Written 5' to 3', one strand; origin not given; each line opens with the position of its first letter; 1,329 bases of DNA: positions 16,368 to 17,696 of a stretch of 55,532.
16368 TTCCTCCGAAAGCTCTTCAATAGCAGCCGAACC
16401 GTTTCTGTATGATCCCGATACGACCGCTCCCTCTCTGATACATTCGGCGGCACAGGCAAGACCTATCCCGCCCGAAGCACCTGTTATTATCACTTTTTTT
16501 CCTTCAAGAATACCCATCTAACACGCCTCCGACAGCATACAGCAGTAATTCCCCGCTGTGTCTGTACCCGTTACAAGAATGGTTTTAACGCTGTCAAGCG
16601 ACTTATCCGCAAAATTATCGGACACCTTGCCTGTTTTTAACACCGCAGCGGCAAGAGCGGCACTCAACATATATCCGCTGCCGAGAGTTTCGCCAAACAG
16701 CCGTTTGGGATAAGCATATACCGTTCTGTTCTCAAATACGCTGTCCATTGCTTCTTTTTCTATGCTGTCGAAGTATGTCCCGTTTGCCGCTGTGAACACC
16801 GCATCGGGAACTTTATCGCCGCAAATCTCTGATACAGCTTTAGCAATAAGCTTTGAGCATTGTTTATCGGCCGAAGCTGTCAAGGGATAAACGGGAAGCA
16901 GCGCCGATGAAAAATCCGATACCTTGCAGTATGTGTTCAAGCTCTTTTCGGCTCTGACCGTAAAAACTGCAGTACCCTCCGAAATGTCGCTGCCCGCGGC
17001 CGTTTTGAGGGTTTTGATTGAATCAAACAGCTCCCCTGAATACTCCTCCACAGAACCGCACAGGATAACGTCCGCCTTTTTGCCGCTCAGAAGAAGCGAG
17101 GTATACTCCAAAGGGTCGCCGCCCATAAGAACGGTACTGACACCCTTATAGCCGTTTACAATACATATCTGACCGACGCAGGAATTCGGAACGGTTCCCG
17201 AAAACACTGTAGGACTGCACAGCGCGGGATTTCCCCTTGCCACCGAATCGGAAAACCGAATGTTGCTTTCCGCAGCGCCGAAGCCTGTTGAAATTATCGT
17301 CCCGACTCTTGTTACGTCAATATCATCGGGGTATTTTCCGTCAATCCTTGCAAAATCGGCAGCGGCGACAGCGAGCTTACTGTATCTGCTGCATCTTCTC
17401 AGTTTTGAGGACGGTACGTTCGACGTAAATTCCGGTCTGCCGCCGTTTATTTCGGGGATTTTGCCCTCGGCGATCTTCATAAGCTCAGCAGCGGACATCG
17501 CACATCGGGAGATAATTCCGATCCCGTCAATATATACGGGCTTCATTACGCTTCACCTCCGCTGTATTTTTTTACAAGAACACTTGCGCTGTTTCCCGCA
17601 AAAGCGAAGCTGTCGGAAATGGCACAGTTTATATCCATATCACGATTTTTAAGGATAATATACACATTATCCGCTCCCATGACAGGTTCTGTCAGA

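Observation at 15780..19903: Incomplete, self-contained acyl-chain factory (ACP, KS, KS-like CLF, KR) followed by a tandem GNAT-like protein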

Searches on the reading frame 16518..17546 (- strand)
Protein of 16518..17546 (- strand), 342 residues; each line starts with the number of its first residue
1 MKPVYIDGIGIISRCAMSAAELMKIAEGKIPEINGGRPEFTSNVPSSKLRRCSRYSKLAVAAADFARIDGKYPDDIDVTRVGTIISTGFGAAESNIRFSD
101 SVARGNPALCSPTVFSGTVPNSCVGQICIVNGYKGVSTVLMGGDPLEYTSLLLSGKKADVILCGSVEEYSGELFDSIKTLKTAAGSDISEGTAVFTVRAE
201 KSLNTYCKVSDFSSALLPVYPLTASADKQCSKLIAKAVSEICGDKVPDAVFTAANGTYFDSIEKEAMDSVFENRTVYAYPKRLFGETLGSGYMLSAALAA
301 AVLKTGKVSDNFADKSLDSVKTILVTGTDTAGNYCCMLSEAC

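Call 4: search_protein_families(library=pfam, proteins=[window:16518-17546:-], max_evalue=0.01)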
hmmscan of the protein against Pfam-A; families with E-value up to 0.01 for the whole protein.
window:16518-17546:- (342 aa): 1 family
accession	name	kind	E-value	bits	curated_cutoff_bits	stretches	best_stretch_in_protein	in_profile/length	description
PF13723.12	Ketoacyl-synt_2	-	0.0066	16.5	25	0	41-143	19-111/223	Beta-ketoacyl synthase, N-terminal domain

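Call 7: search_protein_families(library=ncbifam, proteins=[window:16518-17546:-], max_evalue=0.01)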
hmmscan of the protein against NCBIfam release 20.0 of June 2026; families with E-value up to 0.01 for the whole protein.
window:16518-17546:- (342 aa): 7 families
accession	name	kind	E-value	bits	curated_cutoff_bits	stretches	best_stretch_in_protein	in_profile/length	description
TIGR03150.1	fabF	equivalog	1.9e-10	40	493.75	1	39-169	55-191/407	beta-ketoacyl-ACP synthase II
NF005589.0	PRK07314.1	subfamily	1.1e-09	37.5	387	1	39-169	58-194/413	beta-ketoacyl-ACP synthase II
NF004970.0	PRK06333.1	subfamily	4.5e-05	22.5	525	1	43-167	70-201/424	beta-ketoacyl-ACP synthase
NF006618.0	PRK09185.1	subfamily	0.0002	20.5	407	1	259-320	295-356/394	beta-ketoacyl-ACP synthase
NF005084.0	PRK06519.1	equivalog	0.00039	19.6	320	0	227-327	278-381/397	beta-ketoacyl-ACP synthase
NF006587.0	PRK09116.1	equivalog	0.00055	18.8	470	0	259-319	308-368/408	beta-ketoacyl-ACP synthase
NF058659.1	cispenta_AmcG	equivalog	0.0042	16.8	80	1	80-141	52-110/157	cispentacin moiety biosynthesis protein AmcG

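Call 22: search_solved_structures(query=window:16518-17546:-, max_evalue=1, show_alignments=2)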
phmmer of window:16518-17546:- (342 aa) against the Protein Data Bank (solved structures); distinct sequences matched with E-value up to 1: 30.
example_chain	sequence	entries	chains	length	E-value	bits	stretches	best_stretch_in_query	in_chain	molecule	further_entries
1j3n_A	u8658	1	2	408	3.7e-07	33.2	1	47-167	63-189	3-oxoacyl-(acyl-carrier protein) synthase II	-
5sxo_A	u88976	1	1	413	1.1e-05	28.4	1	47-139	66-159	3-oxoacyl-[acyl-carrier-protein] synthase 2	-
3o04_A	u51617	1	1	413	1.1e-05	28.4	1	47-139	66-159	beta-keto-acyl carrier protein synthase II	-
4ls6_A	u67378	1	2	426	2.8e-05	27.1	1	46-140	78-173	3-oxoacyl-[acyl-carrier-protein] synthase 2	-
4ls5_A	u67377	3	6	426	0.0002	24.3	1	46-140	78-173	3-oxoacyl-[acyl-carrier-protein] synthase 2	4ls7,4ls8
3kzu_A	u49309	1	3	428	0.0002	24.3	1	46-168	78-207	3-oxoacyl-(Acyl-carrier-protein) synthase ii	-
3e60_A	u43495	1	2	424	0.00022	24.1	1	29-169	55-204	3-oxoacyl-[acyl-carrier-protein ] synthase II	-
4ddo_A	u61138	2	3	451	0.00032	23.6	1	37-201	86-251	3-oxoacyl-[acyl-carrier-protein] synthase 2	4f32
4qav_A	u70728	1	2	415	0.00067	22.5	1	44-167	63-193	3-oxoacyl-[acyl-carrier-protein] synthase 2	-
6p9k_A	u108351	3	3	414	0.0012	21.7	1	74-167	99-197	3-oxoacyl-ACP synthase | 3-oxoacyl-[acyl-carrier-protein] synthase 1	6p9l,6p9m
2wgd_A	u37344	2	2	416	0.0012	21.6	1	74-167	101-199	3-OXOACYL-[ACYL-CARRIER-PROTEIN] SYNTHASE 1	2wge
2wgf_A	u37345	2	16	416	0.0013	21.5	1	74-167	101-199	3-OXOACYL-[ACYL-CARRIER-PROTEIN] SYNTHASE 1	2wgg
5ld8_A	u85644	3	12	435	0.0014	21.5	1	74-167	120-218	3-oxoacyl-[acyl-carrier-protein] synthase 1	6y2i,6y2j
5w2o_A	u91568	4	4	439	0.0015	21.4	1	74-167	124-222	3-oxoacyl-[acyl-carrier-protein] synthase 1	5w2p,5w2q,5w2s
4c6u_A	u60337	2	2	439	0.0015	21.4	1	74-167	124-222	3-OXOACYL-[ACYL-CARRIER-PROTEIN] SYNTHASE 1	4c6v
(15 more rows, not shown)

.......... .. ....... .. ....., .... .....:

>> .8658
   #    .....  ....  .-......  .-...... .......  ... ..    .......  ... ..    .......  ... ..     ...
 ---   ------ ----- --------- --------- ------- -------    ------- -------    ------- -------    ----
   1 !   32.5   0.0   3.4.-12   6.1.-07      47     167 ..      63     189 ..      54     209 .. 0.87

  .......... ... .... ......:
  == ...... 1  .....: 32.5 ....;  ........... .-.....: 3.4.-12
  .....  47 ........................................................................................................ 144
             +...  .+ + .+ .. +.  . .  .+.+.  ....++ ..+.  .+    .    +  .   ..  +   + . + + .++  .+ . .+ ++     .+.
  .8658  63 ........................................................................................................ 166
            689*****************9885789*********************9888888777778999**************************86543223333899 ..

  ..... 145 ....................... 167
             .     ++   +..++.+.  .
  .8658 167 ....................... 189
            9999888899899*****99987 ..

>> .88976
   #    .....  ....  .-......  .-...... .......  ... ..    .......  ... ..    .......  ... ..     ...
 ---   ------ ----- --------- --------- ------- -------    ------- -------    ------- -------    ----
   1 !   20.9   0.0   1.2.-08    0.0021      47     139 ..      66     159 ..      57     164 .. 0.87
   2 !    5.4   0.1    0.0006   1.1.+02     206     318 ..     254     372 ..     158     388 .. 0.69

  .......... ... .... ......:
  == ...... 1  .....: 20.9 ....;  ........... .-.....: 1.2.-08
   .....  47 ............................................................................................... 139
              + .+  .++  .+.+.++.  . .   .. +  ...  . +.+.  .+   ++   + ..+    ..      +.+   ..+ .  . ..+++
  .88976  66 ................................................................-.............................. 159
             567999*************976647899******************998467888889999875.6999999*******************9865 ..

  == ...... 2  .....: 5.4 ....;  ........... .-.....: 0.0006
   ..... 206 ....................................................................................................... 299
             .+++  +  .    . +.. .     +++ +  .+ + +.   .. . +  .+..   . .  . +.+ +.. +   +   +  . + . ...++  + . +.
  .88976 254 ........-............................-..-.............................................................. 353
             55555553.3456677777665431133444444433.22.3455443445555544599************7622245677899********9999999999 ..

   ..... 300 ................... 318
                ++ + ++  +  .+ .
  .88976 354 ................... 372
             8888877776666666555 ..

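Call 25: find_homologous_proteins(query=window:16518-17546:-)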
Query window:16518-17546:- (342 aa): 93 proteins with E <= 0.001 among 8000 candidates.
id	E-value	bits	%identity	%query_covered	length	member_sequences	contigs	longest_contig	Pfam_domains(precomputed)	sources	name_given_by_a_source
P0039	1.5e-219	746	100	100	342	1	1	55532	-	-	-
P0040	1.1e-163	562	75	100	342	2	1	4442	-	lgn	-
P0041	3.1e-136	472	64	99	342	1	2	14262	PF00109.33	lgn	-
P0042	4.9e-133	462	64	100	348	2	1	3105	-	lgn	-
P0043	1.1e-131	457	66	94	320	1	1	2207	-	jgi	jgi:3-oxoacyl-[acyl-carrier-protein] synthase II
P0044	3.1e-130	452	64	100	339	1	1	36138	-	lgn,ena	-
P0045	7.4e-130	451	64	99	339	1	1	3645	-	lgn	-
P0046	2.3e-129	450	62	100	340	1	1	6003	-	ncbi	-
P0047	3.4e-129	449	61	100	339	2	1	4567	-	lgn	-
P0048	4.2e-124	432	60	100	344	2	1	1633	PF13723.13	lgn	-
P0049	6.6e-123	428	63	94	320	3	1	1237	-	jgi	jgi:3-oxoacyl-(acyl-carrier-protein) synthase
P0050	2.1e-121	423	60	99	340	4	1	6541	-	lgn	-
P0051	2.1e-116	407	57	99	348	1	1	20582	-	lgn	-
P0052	1.1e-115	405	56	99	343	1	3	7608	-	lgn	-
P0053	4.7e-115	403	56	99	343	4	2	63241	-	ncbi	-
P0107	2.7e-77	279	49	89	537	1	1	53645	PF08659.17,PF13561.13,PF00106.32,PF01370.28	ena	-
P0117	1.7e-71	260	44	98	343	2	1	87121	PF00109.33,PF13723.13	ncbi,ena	-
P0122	8.7e-64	234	41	99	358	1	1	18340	PF00109.33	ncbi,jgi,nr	ncbi:MAG: hypothetical protein LBQ42_10815 [Synergistaceae bacterium]|jgi:3-oxoacyl-(acyl-carrier-pr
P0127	2.9e-58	216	38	98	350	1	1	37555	PF00109.33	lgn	-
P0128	9.7e-57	211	39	98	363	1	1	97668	PF00109.33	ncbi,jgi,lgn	ncbi:MAG: beta-ketoacyl synthase N-terminal-like domain-containing protein [Blautia sp.]|jgi:3-oxoac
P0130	4.7e-50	189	34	86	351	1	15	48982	PF00109.33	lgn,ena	-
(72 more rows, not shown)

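Call 29: find_encoding_contigs(protein=P0128, flank=10000, max_places=1)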
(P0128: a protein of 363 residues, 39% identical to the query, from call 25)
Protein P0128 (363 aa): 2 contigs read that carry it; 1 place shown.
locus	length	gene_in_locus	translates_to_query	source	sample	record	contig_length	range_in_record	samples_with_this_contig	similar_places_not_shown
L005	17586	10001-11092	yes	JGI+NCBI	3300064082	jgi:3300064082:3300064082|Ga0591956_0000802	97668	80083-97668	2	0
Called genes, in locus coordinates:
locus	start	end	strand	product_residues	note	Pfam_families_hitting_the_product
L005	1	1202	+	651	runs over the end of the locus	PF00364:Biotin_lipoyl (faint), PF25984:BSH_YknX (faint)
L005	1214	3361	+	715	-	PF03412:Peptidase_C39, PF13529:Peptidase_C39_2 (faint), PF00664:ABC_membrane, PF00005:ABC_tran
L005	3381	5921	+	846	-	PF00664:ABC_membrane, PF00005:ABC_tran, PF02463:SMC_N (faint)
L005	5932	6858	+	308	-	PF13489:Methyltransf_23, PF01209:Ubie_methyltran, PF05175:MTS (weak), PF07021:MetW (weak), PF13847:Methyltransf_31, PF08241:Methyltransf_11, PF08242:Methyltransf_12, PF13649:Methyltransf_25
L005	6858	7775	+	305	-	-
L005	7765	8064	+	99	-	PF01740:STAS, PF13466:STAS_2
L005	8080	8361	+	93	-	PF00550:PP-binding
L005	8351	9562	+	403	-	PF00109:ketoacyl-synt, PF02801:Ketoacyl-synt_C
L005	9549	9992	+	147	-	PF22817:ApeP-like (weak), PF07977:FabA, PF22818:ApeI-like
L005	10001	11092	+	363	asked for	PF00109:ketoacyl-synt (weak)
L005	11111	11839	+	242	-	PF00106:adh_short, PF08659:KR, PF01370:Epimerase (weak), PF13561:adh_short_C2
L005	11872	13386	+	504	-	PF01039:Carboxyl_trans, PF03255:ACCA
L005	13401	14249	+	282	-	PF22541:DUF7005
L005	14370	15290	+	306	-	PF23023:Anti-Pycsar_Apyc1, PF00753:Lactamase_B, PF12706:Lactamase_B_2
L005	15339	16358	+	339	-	PF00814:TsaD, PF02543:Carbam_trans_N (faint), PF22521:HypF_C_2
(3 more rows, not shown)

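Call 30: find_encoding_contigs(protein=P0117, flank=10000, max_places=1)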
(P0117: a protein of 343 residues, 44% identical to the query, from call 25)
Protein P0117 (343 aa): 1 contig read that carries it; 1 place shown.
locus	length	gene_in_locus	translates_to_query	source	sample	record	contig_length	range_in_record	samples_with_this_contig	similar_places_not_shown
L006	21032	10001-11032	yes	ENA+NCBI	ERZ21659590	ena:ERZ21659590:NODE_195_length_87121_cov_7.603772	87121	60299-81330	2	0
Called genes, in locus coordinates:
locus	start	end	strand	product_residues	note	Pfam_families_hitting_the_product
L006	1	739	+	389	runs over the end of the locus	PF00364:Biotin_lipoyl (faint), PF25917:BSH_RND, PF25881:HH_YBHG (weak), PF25967:RND-MFP_C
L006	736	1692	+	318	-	-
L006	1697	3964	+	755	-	PF03412:Peptidase_C39, PF00664:ABC_membrane, PF00005:ABC_tran, PF02463:SMC_N (faint)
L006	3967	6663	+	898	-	PF00664:ABC_membrane, PF00005:ABC_tran, PF02463:SMC_N (faint)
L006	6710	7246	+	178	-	PF04542:Sigma70_r2, PF08281:Sigma70_r4_2 (weak), PF04545:Sigma70_r4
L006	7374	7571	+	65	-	-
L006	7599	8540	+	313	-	PF13508:Acetyltransf_7 (faint), PF00583:Acetyltransf_1 (weak)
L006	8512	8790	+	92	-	PF00550:PP-binding (weak)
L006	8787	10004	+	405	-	PF00109:ketoacyl-synt, PF02801:Ketoacyl-synt_C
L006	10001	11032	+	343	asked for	PF00109:ketoacyl-synt, PF13723:Ketoacyl-synt_2 (weak)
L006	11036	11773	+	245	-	PF00106:adh_short, PF08659:KR, PF13561:adh_short_C2, PF23441:SDR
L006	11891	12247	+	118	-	PF07862:Nif11 (weak)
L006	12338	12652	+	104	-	PF07862:Nif11 (weak)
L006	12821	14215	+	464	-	PF04055:Radical_SAM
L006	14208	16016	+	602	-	PF01554:MatE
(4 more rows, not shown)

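Call 36: predict_structure(alignment_id=A2)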
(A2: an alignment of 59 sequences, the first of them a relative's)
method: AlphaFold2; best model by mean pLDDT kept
length: 342 residues; sequences in the alignment: 59
mean_pLDDT: 96.3   pTM: 0.95
mean pLDDT of the five models: 96.3, 95.3, 94.0, 93.3, 92.0
residues with pLDDT >= 90: 320; 70-90: 22; 50-70: 0; < 50: 0
segments of 3 or more residues with pLDDT < 50: none
pLDDT, mean of each block of 10 residues (from residue 1): 97 98 98 93 94 95 98 91 97 94 91 89 95 96 95 98 97 96 97 98 97 97 96 98 97 98 98 97 97 99 98 98 98 98 96
secondary structure, 60 per line:
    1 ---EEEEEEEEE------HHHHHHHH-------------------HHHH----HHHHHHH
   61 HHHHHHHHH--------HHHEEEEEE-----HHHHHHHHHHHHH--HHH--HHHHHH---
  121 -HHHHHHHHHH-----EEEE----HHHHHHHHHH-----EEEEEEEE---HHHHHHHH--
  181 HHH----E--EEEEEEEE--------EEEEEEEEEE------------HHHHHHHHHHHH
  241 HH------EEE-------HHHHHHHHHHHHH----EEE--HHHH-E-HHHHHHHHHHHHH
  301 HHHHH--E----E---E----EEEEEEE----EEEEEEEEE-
elements in order: E4-12 H19-26 H46-49 H54-69 E81-86 H92-104 H112-117 H122-131 E137-140 H145-154 E160-167 H171-178 E191-198 E207-216 H229-242 E249-251 H259-271 E276-278 H281-284 H288-305 E322-328 E333-341

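Call 40: fold_search(model_id=the predicted structure, library=pdb)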
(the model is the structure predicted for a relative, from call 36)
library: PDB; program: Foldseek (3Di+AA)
matches with E <= 10: 1355; with E <= 0.001: 992
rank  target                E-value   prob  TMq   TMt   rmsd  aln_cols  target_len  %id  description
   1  4qav_A                3.7e-22  1.00  0.82  0.69   4.3       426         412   18  The structure of Beta-ketoacyl -(acyl carrier protein) synthase II (FabF) from Neisseria meningitidis (released 2014-06-04)
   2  1j3n_A                8.4e-22  1.00  0.85  0.72   4.1       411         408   19  Crystal Structure of 3-oxoacyl-(acyl-carrier protein) Synthase II from Thermus thermophilus HB8 (released 2003-03-11)
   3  4ls8_A                1.2e-21  1.00  0.80  0.67   4.9       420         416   19  Crystal structure of Bacillus subtilis beta-ketoacyl-ACP synthase II (FabF) in a covalent complex with cerulenin (released 2014-04-02)
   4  1tqy_A                1.8e-21  1.00  0.80  0.66   4.5       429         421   16  The Actinorhodin Ketosynthase/Chain Length Factor (released 2004-07-27)
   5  6smo_G                1.8e-21  1.00  0.77  0.75   4.4       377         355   17  AntDE:AntF (apo): type II PKS acyl-carrier protein in complex with its ketosynthase bound to the hexaketide (released 2020-05-27)
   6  4ddo                  2.0e-21  1.00  0.84  0.69   4.2       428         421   18  Crystal structure of 3-oxoacyl-[acyl-carrier-protein] synthase ii from burkholderia vietnamiensis (released 2012-05-23)
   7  4ls5_B                2.3e-21  1.00  0.81  0.68   4.7       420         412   18  Crystal structure of beta-ketoacyl-ACP synthase II (FabF) from Bacillus subtilis (released 2014-04-02)
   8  3e60_A                2.8e-21  1.00  0.81  0.67   4.6       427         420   18  Crystal structure of 3-oxoacyl-(acyl carrier protein) synthase II from Bartonella henselae (released 2008-08-26)
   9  3kzu_A                2.8e-21  1.00  0.81  0.67   4.8       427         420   18  Crystal structure of 3-oxoacyl-(acyl carrier protein) synthase II from Brucella melitensis (released 2009-12-15)
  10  4ls6_A                3.2e-21  1.00  0.83  0.70   4.6       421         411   19  Crystal structure of beta-ketoacyl-ACP synthase II (FabF) I108F mutant from Bacillus subtilis (released 2014-04-02)
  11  8cne_A                3.6e-21  1.00  0.83  0.70   4.4       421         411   16  Pa.FabF-C164A in complex with N-(propan-2-yl)-1H-pyrazole-3-carboxamide (released 2024-01-10)
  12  4ls5_A                3.6e-21  1.00  0.80  0.67   4.9       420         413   19  Crystal structure of beta-ketoacyl-ACP synthase II (FabF) from Bacillus subtilis (released 2014-04-02)
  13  4ls6_B                3.9e-21  1.00  0.81  0.68   4.9       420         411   20  Crystal structure of beta-ketoacyl-ACP synthase II (FabF) I108F mutant from Bacillus subtilis (released 2014-04-02)
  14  6olt_A                4.1e-21  1.00  0.83  0.70   4.7       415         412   16  Crosslinked Crystal Structure of Type II Fatty Acid Synthase Ketosynthase, FabF, and C12-crypto Acyl Carrier Protein,  (released 2020-04-22)
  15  1kas                  6.0e-21  1.00  0.79  0.67   6.2       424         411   15  BETA-KETOACYL-ACP SYNTHASE II FROM ESCHERICHIA COLI (released 1999-03-02)
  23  6smo_B                1.1e-20  1.00  0.78  0.66   5.9       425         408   15  AntDE:AntF (apo): type II PKS acyl-carrier protein in complex with its ketosynthase bound to the hexaketide (released 2020-05-27)
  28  6smo_C                1.8e-20  1.00  0.76  0.75   5.2       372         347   16  AntDE:AntF (apo): type II PKS acyl-carrier protein in complex with its ketosynthase bound to the hexaketide (released 2020-05-27)
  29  6smo_E                1.9e-20  1.00  0.76  0.74   4.6       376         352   17  AntDE:AntF (apo): type II PKS acyl-carrier protein in complex with its ketosynthase bound to the hexaketide (released 2020-05-27)
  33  6smo_F                3.1e-20  1.00  0.77  0.65   5.9       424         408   15  AntDE:AntF (apo): type II PKS acyl-carrier protein in complex with its ketosynthase bound to the hexaketide (released 2020-05-27)
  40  6kxd_A                6.3e-20  1.00  0.82  0.70   4.3       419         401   16  The ishigamide ketosynthase/chain length factor (released 2020-05-06)
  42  6smo_D                6.8e-20  1.00  0.78  0.66   5.1       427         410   14  AntDE:AntF (apo): type II PKS acyl-carrier protein in complex with its ketosynthase bound to the hexaketide (released 2020-05-27)
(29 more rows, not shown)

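Call 88: find_encoding_contigs(protein=P0130, flank=8000, max_places=1)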
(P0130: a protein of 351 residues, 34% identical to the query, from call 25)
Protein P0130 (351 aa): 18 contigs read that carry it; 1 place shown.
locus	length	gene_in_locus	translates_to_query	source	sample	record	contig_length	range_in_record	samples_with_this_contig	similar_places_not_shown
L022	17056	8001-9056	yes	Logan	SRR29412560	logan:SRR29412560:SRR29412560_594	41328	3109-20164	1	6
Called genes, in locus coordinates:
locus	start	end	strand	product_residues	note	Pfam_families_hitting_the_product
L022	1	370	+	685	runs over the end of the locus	PF04851:ResIII (faint), PF00270:DEAD (faint), PF00271:Helicase_C (faint), PF13307:Helicase_C_2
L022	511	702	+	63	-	-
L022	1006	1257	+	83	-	PF00550:PP-binding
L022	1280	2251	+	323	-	PF00764:Arginosuc_synth (weak), PF01507:PAPS_reduct (faint), PF06508:QueC (weak), PF24167:DUF7411 (faint)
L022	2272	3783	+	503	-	PF00501:AMP-binding, PF27533:CapK_C (faint), PF13193:AMP-binding_C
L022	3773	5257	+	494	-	PF00501:AMP-binding, PF13193:AMP-binding_C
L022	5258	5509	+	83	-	-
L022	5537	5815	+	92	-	PF00550:PP-binding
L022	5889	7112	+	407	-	PF00109:ketoacyl-synt, PF02801:Ketoacyl-synt_C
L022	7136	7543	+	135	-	PF13279:4HBT_2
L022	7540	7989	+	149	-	PF22817:ApeP-like (weak), PF07977:FabA, PF22818:ApeI-like (weak)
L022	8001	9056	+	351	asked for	PF00109:ketoacyl-synt (faint)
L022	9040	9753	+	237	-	PF00106:adh_short, PF08659:KR, PF23441:SDR (weak), PF13561:adh_short_C2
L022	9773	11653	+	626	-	PF13522:GATase_6, PF13537:GATase_7, PF00733:Asn_synthase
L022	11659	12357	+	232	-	PF22624:AASDHPPT_N, PF01648:ACPS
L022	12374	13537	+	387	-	-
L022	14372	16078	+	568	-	PF00664:ABC_membrane, PF00005:ABC_tran, PF02463:SMC_N (weak), PF13304:AAA_21 (faint)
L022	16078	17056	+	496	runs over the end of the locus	PF00664:ABC_membrane, PF02463:SMC_N (weak), PF00005:ABC_tran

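Call 89: find_encoding_contigs(protein=P0127, flank=8000, max_places=1)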
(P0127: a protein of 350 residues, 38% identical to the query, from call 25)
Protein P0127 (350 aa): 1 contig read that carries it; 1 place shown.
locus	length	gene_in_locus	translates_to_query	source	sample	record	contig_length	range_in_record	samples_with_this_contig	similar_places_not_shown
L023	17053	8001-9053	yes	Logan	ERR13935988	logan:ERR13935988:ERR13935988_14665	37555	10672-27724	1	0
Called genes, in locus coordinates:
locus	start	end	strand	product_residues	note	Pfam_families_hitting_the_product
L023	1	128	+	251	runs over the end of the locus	PF01648:ACPS (weak)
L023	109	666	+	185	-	-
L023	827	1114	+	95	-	PF00550:PP-binding (weak)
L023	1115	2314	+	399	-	PF00109:ketoacyl-synt, PF02801:Ketoacyl-synt_C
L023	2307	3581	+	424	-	-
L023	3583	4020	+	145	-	PF13279:4HBT_2, PF03061:4HBT (weak)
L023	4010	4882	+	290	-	-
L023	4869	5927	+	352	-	PF14399:BtrH_N, PF16169:DUF4872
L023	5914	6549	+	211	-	-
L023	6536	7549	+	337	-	PF13529:Peptidase_C39_2 (weak), PF14399:BtrH_N, PF16169:DUF4872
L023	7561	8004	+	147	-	PF22817:ApeP-like (faint), PF07977:FabA, PF22818:ApeI-like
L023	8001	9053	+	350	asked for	PF00109:ketoacyl-synt (weak)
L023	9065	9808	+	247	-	PF00106:adh_short, PF08659:KR, PF23441:SDR (faint), PF13561:adh_short_C2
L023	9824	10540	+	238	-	PF00106:adh_short, PF01370:Epimerase (faint), PF08659:KR (faint), PF13561:adh_short_C2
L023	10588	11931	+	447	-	PF00202:Aminotran_3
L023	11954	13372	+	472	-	PF00890:FAD_binding_2 (faint), PF01266:DAO (faint), PF12831:FAD_oxidored (weak), PF13450:NAD_binding_8, PF01593:Amino_oxidase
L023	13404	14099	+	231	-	PF00005:ABC_tran, PF02463:SMC_N, PF13304:AAA_21 (faint)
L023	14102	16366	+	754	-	PF02687:FtsX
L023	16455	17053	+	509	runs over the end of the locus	PF01266:DAO (faint), PF01593:Amino_oxidase (faint), PF13450:NAD_binding_8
